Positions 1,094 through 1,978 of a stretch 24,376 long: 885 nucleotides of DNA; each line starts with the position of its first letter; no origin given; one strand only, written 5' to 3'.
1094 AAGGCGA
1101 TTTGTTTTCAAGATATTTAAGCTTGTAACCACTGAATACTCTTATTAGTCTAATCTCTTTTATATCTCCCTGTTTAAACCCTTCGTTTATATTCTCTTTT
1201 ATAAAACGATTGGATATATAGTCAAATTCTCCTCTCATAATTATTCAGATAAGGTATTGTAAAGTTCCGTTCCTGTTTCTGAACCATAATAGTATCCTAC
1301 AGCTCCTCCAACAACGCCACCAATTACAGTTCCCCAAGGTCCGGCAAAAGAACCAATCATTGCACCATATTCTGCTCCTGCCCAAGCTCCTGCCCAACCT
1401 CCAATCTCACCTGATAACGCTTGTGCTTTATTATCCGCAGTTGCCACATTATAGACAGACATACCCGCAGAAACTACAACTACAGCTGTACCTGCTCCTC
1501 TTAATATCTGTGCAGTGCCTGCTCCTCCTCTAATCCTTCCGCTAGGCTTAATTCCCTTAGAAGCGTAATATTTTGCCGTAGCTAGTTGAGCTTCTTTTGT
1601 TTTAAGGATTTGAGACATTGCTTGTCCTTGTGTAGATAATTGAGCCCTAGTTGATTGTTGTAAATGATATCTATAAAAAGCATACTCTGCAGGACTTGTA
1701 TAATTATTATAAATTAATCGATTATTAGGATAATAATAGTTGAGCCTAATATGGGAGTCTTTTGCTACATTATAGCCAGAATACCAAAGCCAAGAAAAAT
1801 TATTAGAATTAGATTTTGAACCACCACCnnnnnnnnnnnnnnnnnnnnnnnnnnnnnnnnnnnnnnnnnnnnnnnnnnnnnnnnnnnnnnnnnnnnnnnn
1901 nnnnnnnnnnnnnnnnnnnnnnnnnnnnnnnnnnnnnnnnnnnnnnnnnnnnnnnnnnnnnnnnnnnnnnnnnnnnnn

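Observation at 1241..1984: RHS C-terminal toxin domain (~247 aa after DPTGL) with Cys-x2-Cys start and a long glycine-zipper tail; activity not recognisable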

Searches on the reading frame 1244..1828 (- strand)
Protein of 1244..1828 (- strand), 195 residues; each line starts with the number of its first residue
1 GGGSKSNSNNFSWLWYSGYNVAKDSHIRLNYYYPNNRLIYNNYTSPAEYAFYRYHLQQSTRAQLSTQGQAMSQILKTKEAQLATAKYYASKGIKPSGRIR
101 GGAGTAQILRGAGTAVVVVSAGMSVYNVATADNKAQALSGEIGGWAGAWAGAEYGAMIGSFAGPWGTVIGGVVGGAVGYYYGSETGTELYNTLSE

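Call 24: search_protein_representatives(alignment_id=A1)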
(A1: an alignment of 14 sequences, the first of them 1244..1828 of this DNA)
Query: 14 sequences, 317 profile positions. Proteins with E-value up to 0.001 (for the whole library): 4349; up to 1e-10: 769; up to 1e-30: 22. The best 150 are listed.
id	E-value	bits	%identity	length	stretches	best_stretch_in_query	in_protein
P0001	6.3e-86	305.6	-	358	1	33-316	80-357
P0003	3.1e-84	300.1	-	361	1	9-288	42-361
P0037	3.0e-78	280.4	-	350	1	83-315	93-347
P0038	1.7e-71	258.2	-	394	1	7-313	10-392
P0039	1.5e-63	232.1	-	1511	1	21-316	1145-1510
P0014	5.1e-58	213.9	-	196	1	141-314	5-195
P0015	2.4e-56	208.4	-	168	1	181-314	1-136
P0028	1.6e-55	205.8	-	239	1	103-315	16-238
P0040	6.4e-55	203.8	-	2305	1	26-316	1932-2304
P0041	2.3e-54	202.0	-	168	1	148-302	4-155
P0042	3.1e-54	201.5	-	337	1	86-313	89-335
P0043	2.2e-50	188.9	-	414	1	7-314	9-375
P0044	7.6e-45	170.7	-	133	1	178-316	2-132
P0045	2.1e-44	169.2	-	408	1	204-313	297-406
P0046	1.1e-43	166.9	-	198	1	202-314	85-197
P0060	6.9e-29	118.2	-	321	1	131-311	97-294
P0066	2.0e-26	110.1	-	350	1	208-316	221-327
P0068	1.5e-25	107.3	-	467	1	216-316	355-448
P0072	3.5e-25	106.0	-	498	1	223-316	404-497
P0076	1.3e-24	104.2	-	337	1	217-315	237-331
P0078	5.8e-24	102.1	-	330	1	219-316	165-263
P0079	1.0e-23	101.2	-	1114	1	219-315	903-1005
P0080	1.4e-23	100.8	-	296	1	203-310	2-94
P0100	5.2e-21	92.4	-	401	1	167-315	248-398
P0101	6.1e-21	92.1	-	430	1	179-314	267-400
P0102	6.3e-21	92.1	-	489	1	178-311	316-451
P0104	7.6e-21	91.8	-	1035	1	103-315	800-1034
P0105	8.0e-21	91.7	-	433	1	218-311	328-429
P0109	2.8e-20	90.0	-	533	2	206-311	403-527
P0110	2.9e-20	89.9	-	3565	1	211-314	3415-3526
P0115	9.5e-20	88.2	-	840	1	209-314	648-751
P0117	1.9e-19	87.3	-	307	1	214-315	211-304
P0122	2.9e-19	86.6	-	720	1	29-311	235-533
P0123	3.2e-19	86.5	-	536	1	208-316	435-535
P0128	7.6e-19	85.2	-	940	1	220-314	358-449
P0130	8.7e-19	85.0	-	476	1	120-314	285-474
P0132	9.2e-19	85.0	-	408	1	176-309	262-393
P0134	1.1e-18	84.8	-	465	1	150-315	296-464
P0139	1.8e-18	84.0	-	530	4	259-305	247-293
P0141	2.2e-18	83.7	-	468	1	132-313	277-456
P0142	2.2e-18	83.7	-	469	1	217-309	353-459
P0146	2.5e-18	83.6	-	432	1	213-316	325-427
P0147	2.7e-18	83.5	-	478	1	113-315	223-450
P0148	3.6e-18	83.0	-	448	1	149-316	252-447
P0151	5.3e-18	82.5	-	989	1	233-315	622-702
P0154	6.6e-18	82.2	-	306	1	214-311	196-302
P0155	6.7e-18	82.1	-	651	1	218-311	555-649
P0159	7.8e-18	81.9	-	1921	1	182-311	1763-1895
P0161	8.5e-18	81.8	-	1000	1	204-310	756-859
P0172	2.7e-17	80.2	-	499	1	213-311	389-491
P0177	4.9e-17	79.3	-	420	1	186-314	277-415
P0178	5.0e-17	79.3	-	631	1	30-311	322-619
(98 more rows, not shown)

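Call 31: search_protein_families(library=pfam, alignment_id=A2, max_evalue=0.0001)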
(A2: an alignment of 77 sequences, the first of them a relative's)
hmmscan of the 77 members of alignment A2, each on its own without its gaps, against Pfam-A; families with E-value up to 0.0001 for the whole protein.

A. member 1, P0037 (350 aa): 0 families

B. families by the number of members that match (of 77 scanned): 26 families (the first 25 are shown)
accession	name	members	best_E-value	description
PF05593.20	RHS_repeat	6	8.9e-102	RHS Repeat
PF10145.14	PhageMin_Tail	3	1.5e-49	Phage-related minor tail protein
PF13488.11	Gly-zipper_Omp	3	1.9e-13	Glycine zipper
PF06013.18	WXG100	3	2.6e-10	Proteins of 100 residues with WXG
PF20155.4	TMP_3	2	1.5e-18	Tape measure protein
PF14107.11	DUF4280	2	6.5e-13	Domain of unknown function (DUF4280)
PF01476.26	LysM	2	1.6e-10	LysM domain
PF21724.2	DUF6861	2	8.7e-10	Family of unknown function (DUF6861)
PF13699.11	eCIS_core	1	1.2e-31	eCIS core domain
PF15637.11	Tox-HNH-HHH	1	1.7e-25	HNH/Endo VII superfamily nuclease toxin with a HHH motif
PF15543.11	Ntox5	1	4.5e-21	Bacterial toxin 5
PF08517.17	AXH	1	6.7e-19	Ataxin-1 and HBP1 module (AXH)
PF07691.17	PA14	1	7.1e-17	PA14 domain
PF13517.12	FG-GAP_3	1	2.7e-15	FG-GAP-like repeat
PF20148.4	DUF6531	1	9.9e-14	Domain of unknown function (DUF6531)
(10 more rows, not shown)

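Call 33: search_protein_families(library=pfam, proteins=[P0079, P0115, P0161, P0128, P0151, P0122, P0178, P0159, P0104], max_evalue=0.001)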
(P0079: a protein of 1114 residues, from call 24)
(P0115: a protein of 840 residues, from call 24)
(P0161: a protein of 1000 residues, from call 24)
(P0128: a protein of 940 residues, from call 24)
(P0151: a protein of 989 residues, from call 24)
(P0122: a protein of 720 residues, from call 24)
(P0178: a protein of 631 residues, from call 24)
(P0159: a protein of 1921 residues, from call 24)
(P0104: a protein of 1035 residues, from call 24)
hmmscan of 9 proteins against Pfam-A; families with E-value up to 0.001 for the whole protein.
P0079 (1114 aa): 2 families
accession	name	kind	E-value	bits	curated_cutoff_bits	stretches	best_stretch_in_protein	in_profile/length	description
PF23416.1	DUF7107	-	7.6e-05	23.4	24.6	0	310-337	1-27/48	Domain of unknown function (DUF7107)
PF05818.17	TraT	-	0.00074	19.8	31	0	939-1003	74-140/214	Enterobacterial TraT complement resistance protein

P0115 (840 aa): 1 family
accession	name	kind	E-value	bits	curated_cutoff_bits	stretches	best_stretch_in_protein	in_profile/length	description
PF05593.20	RHS_repeat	-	1.5e-26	92.7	22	2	14-50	1-37/38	RHS Repeat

P0161 (1000 aa): 1 family
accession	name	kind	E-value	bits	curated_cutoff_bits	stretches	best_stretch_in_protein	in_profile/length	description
PF18498.6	DUF5618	-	0.00048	20.8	33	0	70-140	5-76/121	Domain of unknown function (DUF5618)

P0128 (940 aa): 1 family
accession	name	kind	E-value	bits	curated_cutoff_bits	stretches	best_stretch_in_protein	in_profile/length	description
PF20155.4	TMP_3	-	0.00048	20.4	41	0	4-67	123-186/192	Tape measure protein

P0151 (989 aa): 1 family
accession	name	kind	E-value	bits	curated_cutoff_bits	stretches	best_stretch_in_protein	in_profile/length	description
PF05818.17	TraT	-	0.0002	21.6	31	1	629-711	67-147/214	Enterobacterial TraT complement resistance protein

P0122 (720 aa): 4 families
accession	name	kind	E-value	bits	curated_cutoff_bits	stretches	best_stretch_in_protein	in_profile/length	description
PF08517.17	AXH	-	6.7e-19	68.9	33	1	559-662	1-112/116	Ataxin-1 and HBP1 module (AXH)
PF05203.21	Hom_end_hint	-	2.6e-07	31.3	32.1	1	558-584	1-27/228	Hom_end-associated Hint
PF07591.16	PT-HINT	-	2.2e-05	25.2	27.7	1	567-707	4-136/137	Pretoxin HINT domain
PF14890.11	Intein_splicing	-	0.00012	22.3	35.8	0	566-707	2-155/155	Intein splicing domain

P0178 (631 aa): 0 families

P0159 (1921 aa): 1 family
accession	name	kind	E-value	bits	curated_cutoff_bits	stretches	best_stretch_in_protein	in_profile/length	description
PF05593.20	RHS_repeat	-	3.4e-17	62.8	22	0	954-983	1-30/38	RHS Repeat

P0104 (1035 aa): 0 families

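Call 34: search_protein_families(library=pfam, proteins=[P0080, P0078, P0102, P0101, P0147, P0068, P0066, P0060, P0110, P0139], max_evalue=0.001)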
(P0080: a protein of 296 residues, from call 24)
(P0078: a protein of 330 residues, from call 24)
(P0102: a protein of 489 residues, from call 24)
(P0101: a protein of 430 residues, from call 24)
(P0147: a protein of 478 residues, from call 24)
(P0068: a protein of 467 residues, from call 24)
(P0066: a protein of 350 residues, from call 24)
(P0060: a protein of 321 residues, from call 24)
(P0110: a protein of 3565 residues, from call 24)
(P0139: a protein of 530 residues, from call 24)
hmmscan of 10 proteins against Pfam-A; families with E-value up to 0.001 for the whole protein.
P0080 (296 aa): 0 families

P0078 (330 aa): 0 families

P0102 (489 aa): 1 family
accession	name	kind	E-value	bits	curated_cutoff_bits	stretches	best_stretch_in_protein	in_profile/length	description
PF18664.7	CdiA_C_tRNase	-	5.2e-05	23.9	26.5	1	157-229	39-114/116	CdiA C-terminal tRNase domain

P0101 (430 aa): 0 families

P0147 (478 aa): 1 family
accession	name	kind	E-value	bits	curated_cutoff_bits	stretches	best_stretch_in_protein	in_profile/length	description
PF13699.11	eCIS_core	-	1.2e-31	109.1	22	1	130-205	2-77/79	eCIS core domain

P0068 (467 aa): 1 family
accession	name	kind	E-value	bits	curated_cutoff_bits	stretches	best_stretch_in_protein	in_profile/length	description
PF13488.11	Gly-zipper_Omp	-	8.4e-06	26.1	25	1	400-441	2-44/46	Glycine zipper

P0066 (350 aa): 1 family
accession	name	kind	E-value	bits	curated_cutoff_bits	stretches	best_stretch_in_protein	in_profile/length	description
PF03527.20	RHS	-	1.2e-05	25.5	27.9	1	25-55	5-35/38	RHS protein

P0060 (321 aa): 0 families

P0110 (3565 aa): 4 families
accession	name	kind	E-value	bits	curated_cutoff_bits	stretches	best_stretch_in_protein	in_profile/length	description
PF05593.20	RHS_repeat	-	8.9e-102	332.3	22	11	2351-2387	1-37/38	RHS Repeat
PF20148.4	DUF6531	-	9.9e-14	51.9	24.1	1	1530-1602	4-74/74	Domain of unknown function (DUF6531)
PF01841.26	Transglut_core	-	1.8e-08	35.1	23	1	208-342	18-108/108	Transglutaminase-like superfamily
PF02369.22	Big_1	-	3.2e-06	27.6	34.9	0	823-861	20-58/93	Bacterial Ig-like domain (group 1)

P0139 (530 aa): 4 families
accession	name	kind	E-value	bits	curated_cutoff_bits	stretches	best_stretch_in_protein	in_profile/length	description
PF13488.11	Gly-zipper_Omp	-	1.9e-13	50.5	25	2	65-107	2-41/46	Glycine zipper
PF06897.17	DUF1269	-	2.2e-11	44.4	26.9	0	341-371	4-36/100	Protein of unknown function (DUF1269)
PF13441.11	Gly-zipper_YMGG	-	2.5e-10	40.4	28.9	1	246-289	3-44/45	YMGG-like Gly-zipper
PF21724.2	DUF6861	-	8.7e-10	38.8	28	1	333-377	42-87/194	Family of unknown function (DUF6861)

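Call 36: search_solved_structures(query=A1, max_evalue=10, show_alignments=2)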
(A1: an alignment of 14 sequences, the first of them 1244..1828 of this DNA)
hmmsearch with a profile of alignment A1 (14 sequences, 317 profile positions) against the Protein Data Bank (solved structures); distinct sequences matched with E-value up to 10: 16.
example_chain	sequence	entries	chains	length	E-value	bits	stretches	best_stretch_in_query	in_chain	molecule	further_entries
7yat_A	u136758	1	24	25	0.9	12.7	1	292-308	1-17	Major prion protein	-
2lbg_A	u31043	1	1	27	1.7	11.8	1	291-307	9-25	Major prion protein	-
9ih8_A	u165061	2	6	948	2.1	11.5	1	266-305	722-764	Envelope glycoprotein B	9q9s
6bm8_A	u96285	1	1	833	5.5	10.1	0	266-305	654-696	Envelope glycoprotein B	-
5v2s_A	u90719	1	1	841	5.6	10.1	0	266-305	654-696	Envelope glycoprotein B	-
9e7i_A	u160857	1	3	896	6.1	9.9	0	266-305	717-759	Envelope glycoprotein B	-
9efh_A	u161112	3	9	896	6.1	9.9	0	266-305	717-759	Envelope glycoprotein B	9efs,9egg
9e0l_A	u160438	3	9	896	6.1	9.9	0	266-305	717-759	Envelope glycoprotein B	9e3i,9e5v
9e5x_A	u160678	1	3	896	6.2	9.9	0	266-305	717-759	Envelope glycoprotein B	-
9e5n_A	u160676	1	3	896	6.2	9.9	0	266-305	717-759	Envelope glycoprotein B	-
9eft_A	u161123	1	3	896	6.2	9.9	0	266-305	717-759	Envelope glycoprotein B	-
9e5u_A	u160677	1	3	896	6.2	9.9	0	266-305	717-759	Envelope glycoprotein B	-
8rgz_A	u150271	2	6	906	6.2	9.9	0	266-305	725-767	Envelope glycoprotein B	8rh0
6z9m_A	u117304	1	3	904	6.3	9.9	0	266-305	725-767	Envelope glycoprotein B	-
9q9l_A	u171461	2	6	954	6.7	9.8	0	266-305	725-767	Glycoprotein B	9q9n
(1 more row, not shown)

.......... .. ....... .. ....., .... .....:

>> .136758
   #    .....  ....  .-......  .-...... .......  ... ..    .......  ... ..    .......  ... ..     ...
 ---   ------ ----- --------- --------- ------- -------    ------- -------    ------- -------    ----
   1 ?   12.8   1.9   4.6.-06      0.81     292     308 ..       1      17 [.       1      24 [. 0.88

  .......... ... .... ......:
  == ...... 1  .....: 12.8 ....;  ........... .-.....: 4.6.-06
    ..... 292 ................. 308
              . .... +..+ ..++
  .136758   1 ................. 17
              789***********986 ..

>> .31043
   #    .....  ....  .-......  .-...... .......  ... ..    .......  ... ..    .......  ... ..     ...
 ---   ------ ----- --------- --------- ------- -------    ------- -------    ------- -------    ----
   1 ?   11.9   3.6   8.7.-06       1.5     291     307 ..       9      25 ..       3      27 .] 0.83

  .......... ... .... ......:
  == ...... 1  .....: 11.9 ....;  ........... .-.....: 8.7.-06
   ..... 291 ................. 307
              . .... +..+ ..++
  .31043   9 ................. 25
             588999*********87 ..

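Call 59: find_related_loci(query=A1, collection=genome_contigs, flank=6000)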
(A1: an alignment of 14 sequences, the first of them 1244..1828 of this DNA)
Query A1 (195 aa) in genome_contigs; peptide patterns used: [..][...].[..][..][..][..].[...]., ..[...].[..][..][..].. (x = any residue, [..] = any of these).
599 stretches matched a pattern (row limit reached: there are more); 14 encode a relative of the query (tblastn E <= 1e-3); 14 distinct loci.
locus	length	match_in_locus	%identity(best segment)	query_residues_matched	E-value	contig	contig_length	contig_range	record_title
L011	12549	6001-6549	95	13-195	4e-105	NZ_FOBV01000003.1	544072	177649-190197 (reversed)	Chryseobacterium taichungense strain DSM 17453, whole genome shotgun sequence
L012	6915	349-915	45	15-193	4e-38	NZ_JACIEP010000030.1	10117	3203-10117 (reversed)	Dysgonomonas hofstadii strain DSM 104969 Ga0373276_30, whole genome shotgun sequence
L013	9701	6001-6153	63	113-163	2e-14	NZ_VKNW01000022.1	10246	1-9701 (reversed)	Chryseobacterium echinoideorum strain CC-CZW010 scaffold22.1-size10246, whole genome shotgun sequence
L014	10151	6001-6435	33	61-195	5e-14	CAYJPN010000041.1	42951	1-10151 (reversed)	MAG TPA_asm: uncultured Ignavibacteriaceae bacterium isolate ERP124720_co1_209 genome assembly, contig: NODE_1235_length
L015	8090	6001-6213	42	113-183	2e-11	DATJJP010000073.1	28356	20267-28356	MAG TPA_asm: Cyclobacteriaceae bacterium isolate SMAG_U15569 k141_9075997, whole genome shotgun sequence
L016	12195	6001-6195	43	95-158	3e-9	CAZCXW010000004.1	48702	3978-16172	MAG TPA_asm: uncultured Methanosarcinales archaeon isolate binchicken_co38_1374 genome assembly, contig: NODE_1581_lengt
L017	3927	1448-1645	39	109-177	2e-8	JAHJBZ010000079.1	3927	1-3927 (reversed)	MAG: Patescibacteria group bacterium isolate Modern_marine.mb.280 Modern_marine.mb.280_k141_2332273, whole genome shotgu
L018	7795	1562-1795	37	106-182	6e-6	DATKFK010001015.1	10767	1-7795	MAG TPA_asm: Thermoanaerobaculia bacterium isolate SMAG_U14523 k141_1640098, whole genome shotgun sequence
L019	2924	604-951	31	46-164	7e-6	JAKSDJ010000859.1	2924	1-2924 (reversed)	MAG: Chloroflexales bacterium isolate MAG.66 k141_4779261, whole genome shotgun sequence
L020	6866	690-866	35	72-136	7e-6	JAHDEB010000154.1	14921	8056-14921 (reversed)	MAG: Chloroflexota bacterium isolate MAG-171 RZ_11457, whole genome shotgun sequence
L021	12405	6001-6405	27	63-180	1e-5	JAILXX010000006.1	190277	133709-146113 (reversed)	MAG: Cellvibrionaceae bacterium isolate PHBVgamm5 PHBVgamm5_contig_6, whole genome shotgun sequence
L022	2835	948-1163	36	113-181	2e-5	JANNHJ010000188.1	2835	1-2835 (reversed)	MAG: Myxococcales bacterium isolate SOY_6_C_metabat_27 SOY_6_C_k141_259976, whole genome shotgun sequence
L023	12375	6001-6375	41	59-166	2e-5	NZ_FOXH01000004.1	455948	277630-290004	Pseudarcicella hirudinis strain E92,LMG 26720,CCM 7988, whole genome shotgun sequence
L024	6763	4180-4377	50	113-173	2e-5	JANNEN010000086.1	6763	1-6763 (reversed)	MAG: Emticicia sp. isolate OTE_75_metabat_385 OTE_75_k141_4154853, whole genome shotgun sequence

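Call 71: search_protein_families(library=pfam, proteins=[P0072, P0123, P0155, P0172, P0109, P0142, P0105, P0146, P0045, P0134], max_evalue=0.001)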
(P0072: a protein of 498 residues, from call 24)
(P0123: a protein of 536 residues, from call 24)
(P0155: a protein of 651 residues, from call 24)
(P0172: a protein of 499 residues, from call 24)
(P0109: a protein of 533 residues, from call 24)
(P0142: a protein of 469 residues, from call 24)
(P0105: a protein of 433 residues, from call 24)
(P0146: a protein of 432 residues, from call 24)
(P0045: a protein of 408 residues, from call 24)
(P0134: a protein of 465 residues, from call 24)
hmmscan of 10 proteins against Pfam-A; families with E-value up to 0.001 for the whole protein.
P0072 (498 aa): 0 families

P0123 (536 aa): 0 families

P0155 (651 aa): 1 family
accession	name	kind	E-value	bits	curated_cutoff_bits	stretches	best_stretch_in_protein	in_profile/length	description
PF05593.20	RHS_repeat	-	2.4e-14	53.7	22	1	13-50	2-37/38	RHS Repeat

P0172 (499 aa): 0 families

P0109 (533 aa): 1 family
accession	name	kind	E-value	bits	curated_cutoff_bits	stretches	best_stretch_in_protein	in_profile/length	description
PF13488.11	Gly-zipper_Omp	-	0.00019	21.7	25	1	477-521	2-44/46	Glycine zipper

P0142 (469 aa): 0 families

P0105 (433 aa): 1 family
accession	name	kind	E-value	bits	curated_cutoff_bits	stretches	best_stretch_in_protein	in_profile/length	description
PF14107.11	DUF4280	-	6e-12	46.6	26.3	1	11-101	5-104/109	Domain of unknown function (DUF4280)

P0146 (432 aa): 0 families

P0045 (408 aa): 1 family
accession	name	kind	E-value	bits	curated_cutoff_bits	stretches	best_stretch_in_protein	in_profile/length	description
PF15543.11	Ntox5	-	4.5e-21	75.7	25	1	144-289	4-141/142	Bacterial toxin 5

P0134 (465 aa): 0 families

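Call 73: search_protein_families(library=pfam, proteins=[P0117, P0154, P0076, P0043, P0130, P0141, P0148, P0177, P0132, P0100], max_evalue=0.001)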
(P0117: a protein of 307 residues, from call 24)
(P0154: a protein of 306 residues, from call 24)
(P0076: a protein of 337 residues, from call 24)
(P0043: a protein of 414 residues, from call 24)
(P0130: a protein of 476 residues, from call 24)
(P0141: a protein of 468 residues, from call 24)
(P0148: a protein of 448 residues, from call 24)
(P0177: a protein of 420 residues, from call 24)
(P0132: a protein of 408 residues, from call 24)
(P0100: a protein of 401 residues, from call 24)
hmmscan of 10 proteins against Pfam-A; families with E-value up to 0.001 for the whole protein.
P0117 (307 aa): 1 family
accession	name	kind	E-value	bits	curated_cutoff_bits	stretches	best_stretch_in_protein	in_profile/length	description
PF15637.11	Tox-HNH-HHH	-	1.7e-25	89.7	26.1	1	115-198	15-98/103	HNH/Endo VII superfamily nuclease toxin with a HHH motif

P0154 (306 aa): 0 families

P0076 (337 aa): 0 families

P0043 (414 aa): 1 family
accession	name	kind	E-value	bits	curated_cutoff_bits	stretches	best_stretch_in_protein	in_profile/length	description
PF06013.18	WXG100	-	7.3e-10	39.4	27.3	1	5-89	2-85/86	Proteins of 100 residues with WXG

P0130 (476 aa): 0 families

P0141 (468 aa): 0 families

P0148 (448 aa): 0 families

P0177 (420 aa): 0 families

P0132 (408 aa): 0 families

P0100 (401 aa): 2 families
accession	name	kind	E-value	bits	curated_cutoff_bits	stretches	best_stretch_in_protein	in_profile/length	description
PF07691.17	PA14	-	7.1e-17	62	24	1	77-186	22-140/147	PA14 domain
PF13488.11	Gly-zipper_Omp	-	0.00056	20.2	25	0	348-392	2-44/46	Glycine zipper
